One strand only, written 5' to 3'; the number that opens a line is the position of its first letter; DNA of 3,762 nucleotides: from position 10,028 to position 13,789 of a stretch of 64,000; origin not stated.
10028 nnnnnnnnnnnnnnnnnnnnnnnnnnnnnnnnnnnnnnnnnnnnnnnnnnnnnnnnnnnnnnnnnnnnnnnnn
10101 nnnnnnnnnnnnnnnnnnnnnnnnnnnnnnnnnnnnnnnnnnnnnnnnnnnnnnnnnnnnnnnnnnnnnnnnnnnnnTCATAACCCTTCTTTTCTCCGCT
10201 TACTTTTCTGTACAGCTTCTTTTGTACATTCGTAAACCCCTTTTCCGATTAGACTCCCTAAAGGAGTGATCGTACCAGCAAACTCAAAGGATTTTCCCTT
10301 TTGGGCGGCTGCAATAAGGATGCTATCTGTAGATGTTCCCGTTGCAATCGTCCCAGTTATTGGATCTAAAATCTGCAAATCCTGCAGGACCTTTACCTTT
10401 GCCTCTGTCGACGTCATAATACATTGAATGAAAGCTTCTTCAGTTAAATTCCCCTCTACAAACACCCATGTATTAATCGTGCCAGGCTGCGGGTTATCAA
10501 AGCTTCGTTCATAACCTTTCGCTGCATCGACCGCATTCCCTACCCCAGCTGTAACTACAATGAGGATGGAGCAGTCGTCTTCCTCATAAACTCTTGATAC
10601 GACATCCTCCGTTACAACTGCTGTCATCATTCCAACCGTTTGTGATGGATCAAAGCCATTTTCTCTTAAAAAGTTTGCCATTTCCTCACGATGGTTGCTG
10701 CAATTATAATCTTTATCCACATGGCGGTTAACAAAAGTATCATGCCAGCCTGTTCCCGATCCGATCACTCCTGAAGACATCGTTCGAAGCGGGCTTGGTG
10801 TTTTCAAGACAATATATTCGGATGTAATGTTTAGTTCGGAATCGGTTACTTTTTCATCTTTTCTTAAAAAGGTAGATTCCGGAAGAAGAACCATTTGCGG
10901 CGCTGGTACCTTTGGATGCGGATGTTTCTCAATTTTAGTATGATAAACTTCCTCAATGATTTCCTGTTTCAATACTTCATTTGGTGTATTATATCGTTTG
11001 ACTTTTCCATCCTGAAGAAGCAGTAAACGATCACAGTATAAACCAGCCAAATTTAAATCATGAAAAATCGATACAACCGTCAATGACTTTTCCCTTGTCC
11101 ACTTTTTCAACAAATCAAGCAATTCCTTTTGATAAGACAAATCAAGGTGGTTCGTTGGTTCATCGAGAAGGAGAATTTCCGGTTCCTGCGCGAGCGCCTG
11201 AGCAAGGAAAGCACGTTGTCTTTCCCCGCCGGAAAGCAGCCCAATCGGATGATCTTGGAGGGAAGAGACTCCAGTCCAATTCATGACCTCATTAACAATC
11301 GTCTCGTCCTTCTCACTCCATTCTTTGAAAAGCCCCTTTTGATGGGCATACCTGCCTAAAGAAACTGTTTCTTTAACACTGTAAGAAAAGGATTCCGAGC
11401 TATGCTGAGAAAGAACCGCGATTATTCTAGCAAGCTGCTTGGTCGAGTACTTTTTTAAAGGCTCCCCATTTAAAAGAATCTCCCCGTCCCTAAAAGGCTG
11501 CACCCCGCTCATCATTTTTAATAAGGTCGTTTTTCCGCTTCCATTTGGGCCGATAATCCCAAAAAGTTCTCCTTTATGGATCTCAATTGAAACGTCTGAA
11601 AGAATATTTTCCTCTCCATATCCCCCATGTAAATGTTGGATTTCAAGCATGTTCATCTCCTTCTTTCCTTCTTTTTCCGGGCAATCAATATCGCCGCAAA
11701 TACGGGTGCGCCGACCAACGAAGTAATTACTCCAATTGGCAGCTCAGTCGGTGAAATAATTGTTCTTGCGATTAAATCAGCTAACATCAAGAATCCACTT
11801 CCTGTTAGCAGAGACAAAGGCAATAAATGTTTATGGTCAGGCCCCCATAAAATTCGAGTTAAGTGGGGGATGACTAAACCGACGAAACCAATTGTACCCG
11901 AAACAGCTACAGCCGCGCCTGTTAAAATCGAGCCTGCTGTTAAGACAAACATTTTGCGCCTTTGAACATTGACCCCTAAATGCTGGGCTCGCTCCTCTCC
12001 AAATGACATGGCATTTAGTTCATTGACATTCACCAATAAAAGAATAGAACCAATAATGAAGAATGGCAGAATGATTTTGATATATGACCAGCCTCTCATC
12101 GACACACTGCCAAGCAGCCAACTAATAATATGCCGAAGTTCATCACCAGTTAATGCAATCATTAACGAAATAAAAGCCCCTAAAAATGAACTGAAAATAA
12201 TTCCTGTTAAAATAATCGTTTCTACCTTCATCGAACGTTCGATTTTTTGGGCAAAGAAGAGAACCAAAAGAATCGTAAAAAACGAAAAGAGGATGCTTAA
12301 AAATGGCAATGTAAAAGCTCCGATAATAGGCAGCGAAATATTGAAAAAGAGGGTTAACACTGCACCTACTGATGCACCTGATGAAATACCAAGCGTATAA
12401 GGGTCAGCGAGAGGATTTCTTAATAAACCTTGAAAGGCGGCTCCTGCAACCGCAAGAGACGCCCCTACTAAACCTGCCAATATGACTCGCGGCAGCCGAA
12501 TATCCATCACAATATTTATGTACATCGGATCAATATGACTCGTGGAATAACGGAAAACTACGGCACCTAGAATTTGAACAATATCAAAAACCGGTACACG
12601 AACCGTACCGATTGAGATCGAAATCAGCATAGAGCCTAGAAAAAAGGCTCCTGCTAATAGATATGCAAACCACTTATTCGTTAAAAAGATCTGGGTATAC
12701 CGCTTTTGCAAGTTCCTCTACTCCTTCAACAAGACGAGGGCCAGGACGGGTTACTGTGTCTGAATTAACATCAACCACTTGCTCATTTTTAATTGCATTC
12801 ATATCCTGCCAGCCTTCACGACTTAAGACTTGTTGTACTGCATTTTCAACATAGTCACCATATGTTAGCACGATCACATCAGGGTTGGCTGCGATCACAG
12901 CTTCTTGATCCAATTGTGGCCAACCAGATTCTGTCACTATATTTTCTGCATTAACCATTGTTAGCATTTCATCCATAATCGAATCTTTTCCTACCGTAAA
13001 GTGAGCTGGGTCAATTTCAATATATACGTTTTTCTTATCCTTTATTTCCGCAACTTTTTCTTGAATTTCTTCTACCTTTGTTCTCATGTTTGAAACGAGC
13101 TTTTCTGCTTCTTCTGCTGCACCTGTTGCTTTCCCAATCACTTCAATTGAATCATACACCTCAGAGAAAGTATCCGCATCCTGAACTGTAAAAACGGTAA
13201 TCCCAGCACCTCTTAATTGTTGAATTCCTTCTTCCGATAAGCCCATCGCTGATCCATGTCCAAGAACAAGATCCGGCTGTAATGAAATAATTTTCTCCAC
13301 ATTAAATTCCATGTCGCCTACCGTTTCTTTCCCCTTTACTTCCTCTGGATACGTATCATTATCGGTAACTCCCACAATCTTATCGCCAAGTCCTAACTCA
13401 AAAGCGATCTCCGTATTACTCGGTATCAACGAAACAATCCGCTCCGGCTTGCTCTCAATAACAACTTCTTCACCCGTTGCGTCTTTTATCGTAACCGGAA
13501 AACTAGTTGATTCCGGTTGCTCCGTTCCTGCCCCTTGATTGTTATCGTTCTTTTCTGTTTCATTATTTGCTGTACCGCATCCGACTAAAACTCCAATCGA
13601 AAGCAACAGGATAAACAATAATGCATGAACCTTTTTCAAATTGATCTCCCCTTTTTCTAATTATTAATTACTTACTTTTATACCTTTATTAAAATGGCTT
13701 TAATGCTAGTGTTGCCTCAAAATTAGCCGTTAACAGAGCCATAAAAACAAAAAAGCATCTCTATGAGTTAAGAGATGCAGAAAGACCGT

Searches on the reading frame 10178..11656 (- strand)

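Call 79: search_protein_families(library=ncbifam, proteins=[window:10178-11656:-], max_evalue=1e-20)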
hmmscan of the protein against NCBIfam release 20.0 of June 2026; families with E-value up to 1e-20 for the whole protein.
window:10178-11656:- (492 aa): 128 families (the best 25 are shown)
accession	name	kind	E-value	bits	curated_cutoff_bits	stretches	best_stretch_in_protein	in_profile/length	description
NF010068.0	PRK13548.1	equivalog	3.7e-75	252.4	261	1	2-256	4-258/261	heme ABC transporter ATP-binding protein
NF008409.0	PRK11231.1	equivalog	9.9e-67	225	375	1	3-256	2-253/255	Fe(3+) dicitrate ABC transporter ATP-binding protein FecE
TIGR03873.1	F420-0_ABC_ATP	hypoth_equivalog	9.3e-66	221.7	372.4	1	4-253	2-249/256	putative F420-0 ABC transporter ATP-binding protein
NF007082.0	PRK09536.1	equivalog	9e-65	219.3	537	1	2-260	2-258/402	corrinoid ABC transporter ATPase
NF007606.0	PRK10253.1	equivalog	2e-59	201.2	497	1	7-254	11-257/266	iron-enterobactin ABC transporter ATP-binding protein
NF052485.1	sider_ATP_EitC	equivalog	1.1e-56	192.1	485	1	12-243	11-239/251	siderophore ABC transporter ATP-binding protein EitC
NF007863.0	PRK10575.1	equivalog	2.6e-56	190.8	433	1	17-253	25-260/265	Fe3+-hydroxamate ABC transporter ATP-binding protein FhuC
NF010067.0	PRK13547.1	equivalog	1.8e-51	175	374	1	3-256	1-270/272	heme ABC transporter ATP-binding protein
NF040873.1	AztA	equivalog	2.1e-44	151.4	220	1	12-204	1-182/191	zinc ABC transporter ATP-binding protein AztA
TIGR02315.1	ABC_phnC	equivalog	6.4e-44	150.2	266.1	1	3-238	1-242/243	phosphonate ABC transporter ATP-binding protein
NF002981.0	PRK03695.1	equivalog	1.3e-41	142.7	281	1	15-246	12-242/253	vitamin B12 ABC transporter ATP-binding protein BtuD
NF053840.1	MnTportMntADein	equivalog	3.1e-41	141.5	400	1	3-245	1-236/240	manganese ABC transporter ATP-binding protein MntA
TIGR04521.1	ECF_ATPase_2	equivalog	4.7e-38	130.9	330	1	13-234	15-239/279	energy-coupling factor transporter ATPase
TIGR04520.1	ECF_ATPase_1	equivalog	5.1e-38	131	315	1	6-232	3-227/269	energy-coupling factor transporter ATPase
NF010157.0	PRK13636.1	equivalog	9.4e-38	130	463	1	2-237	4-239/285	cobalt transporter ATP-binding subunit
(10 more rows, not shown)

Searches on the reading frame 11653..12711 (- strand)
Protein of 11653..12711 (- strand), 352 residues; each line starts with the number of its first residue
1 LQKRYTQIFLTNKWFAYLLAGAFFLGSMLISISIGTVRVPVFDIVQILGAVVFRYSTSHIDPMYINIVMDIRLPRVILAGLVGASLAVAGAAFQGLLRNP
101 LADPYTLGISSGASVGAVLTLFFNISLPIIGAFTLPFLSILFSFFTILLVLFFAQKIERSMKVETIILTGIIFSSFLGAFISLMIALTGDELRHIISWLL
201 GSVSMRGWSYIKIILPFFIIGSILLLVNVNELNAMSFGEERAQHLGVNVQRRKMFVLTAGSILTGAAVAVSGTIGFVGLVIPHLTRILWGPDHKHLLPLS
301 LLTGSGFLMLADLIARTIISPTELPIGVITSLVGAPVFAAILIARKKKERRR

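Call 79: search_protein_families(library=ncbifam, proteins=[window:11653-12711:-], max_evalue=1e-20)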
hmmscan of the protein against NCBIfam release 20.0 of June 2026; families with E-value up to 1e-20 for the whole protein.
window:11653-12711:- (352 aa): 16 families
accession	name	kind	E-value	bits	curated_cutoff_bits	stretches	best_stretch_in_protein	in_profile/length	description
NF007081.0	PRK09535.1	equivalog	2.2e-82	277.3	461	1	36-346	56-362/366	vitamin B12 ABC transporter permease BtuC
TIGR03869.1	F420-0_ABCperm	hypoth_equivalog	2.6e-78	263.6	437.35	1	25-346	3-322/325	putative F420-0 ABC transporter permease subunit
NF003001.0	PRK03784.1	equivalog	5.3e-64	216.5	334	1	56-347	43-330/332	vitamin B12 ABC transporter permease BtuC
NF007299.0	PRK09777.1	equivalog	1.2e-62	212.1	406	1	24-344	13-316/318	Fe(3+) dicitrate ABC transporter permease subunit FecD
NF008407.0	PRK11228.1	equivalog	1.9e-62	211.1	396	1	58-347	44-329/330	iron-dicitrate ABC transporter permease FecC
NF007871.0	PRK10577.2-2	equivalog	2.9e-59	201.2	899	1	24-344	368-675/679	Fe(3+)-hydroxamate ABC transporter permease FhuB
NF007867.0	PRK10577.1-3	subfamily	2e-57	195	849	1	61-348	425-707/710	Fe(3+)-hydroxamate ABC transporter permease FhuB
NF007866.0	PRK10577.1-2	equivalog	1.8e-53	181.9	554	1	61-346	384-664/666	Fe(3+)-hydroxamate ABC transporter permease FhuB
NF007760.0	PRK10441.1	equivalog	3.7e-49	167.7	428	1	28-349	24-331/335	Fe(3+)-siderophore ABC transporter permease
NF007872.0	PRK10577.2-3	equivalog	7.9e-48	163.3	727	1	62-346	52-332/676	Fe(3+)-hydroxamate ABC transporter permease FhuB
NF007870.0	PRK10577.2-1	equivalog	5.9e-47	160.7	1355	1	63-345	395-673/678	Fe(3+)-hydroxamate ABC transporter permease FhuB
NF007869.0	PRK10577.1-6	equivalog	1.2e-46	159.4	954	1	37-351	392-700/703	Fe(3+)-hydroxamate ABC transporter permease FhuB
NF007873.0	PRK10577.2-4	equivalog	2.6e-44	152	1012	1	14-346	324-644/646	Fe(3+)-hydroxamate ABC transporter permease FhuB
NF007759.0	PRK10440.1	equivalog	1.6e-35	123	422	1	27-347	22-328/330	iron-enterobactin ABC transporter permease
NF007865.0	PRK10577.1-1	equivalog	3.8e-35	121.5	1107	1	59-288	45-268/660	Fe(3+)-hydroxamate ABC transporter permease FhuB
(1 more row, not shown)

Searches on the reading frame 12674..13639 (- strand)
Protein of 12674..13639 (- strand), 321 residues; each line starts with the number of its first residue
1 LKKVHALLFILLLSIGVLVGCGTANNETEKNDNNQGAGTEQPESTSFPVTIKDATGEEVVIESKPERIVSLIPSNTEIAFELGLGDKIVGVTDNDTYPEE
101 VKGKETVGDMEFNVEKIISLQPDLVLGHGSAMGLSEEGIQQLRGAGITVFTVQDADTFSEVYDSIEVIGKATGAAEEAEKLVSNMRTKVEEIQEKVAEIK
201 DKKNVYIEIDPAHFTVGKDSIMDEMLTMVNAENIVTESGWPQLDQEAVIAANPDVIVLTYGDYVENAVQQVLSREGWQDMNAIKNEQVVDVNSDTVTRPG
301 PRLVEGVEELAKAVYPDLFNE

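Call 79: search_protein_families(library=ncbifam, proteins=[window:12674-13639:-], max_evalue=1e-20)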
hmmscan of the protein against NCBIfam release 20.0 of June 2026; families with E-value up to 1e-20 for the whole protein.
window:12674-13639:- (321 aa): 3 families
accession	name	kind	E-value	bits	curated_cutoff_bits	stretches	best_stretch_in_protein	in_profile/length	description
TIGR04281.1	peripla_PGF_1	equivalog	1.5e-60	205.1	325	1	46-320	2-270/330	PGF-CTERM-anchored ABC transporter substrate-binding protein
NF002894.0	PRK03379.1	equivalog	4.6e-36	124.3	234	1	62-313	21-261/266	vitamin B12 ABC transporter substrate-binding protein BtuF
TIGR03659.1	IsdE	equivalog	1.7e-22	80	298.65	1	8-296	6-272/292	heme ABC transporter substrate-binding protein IsdE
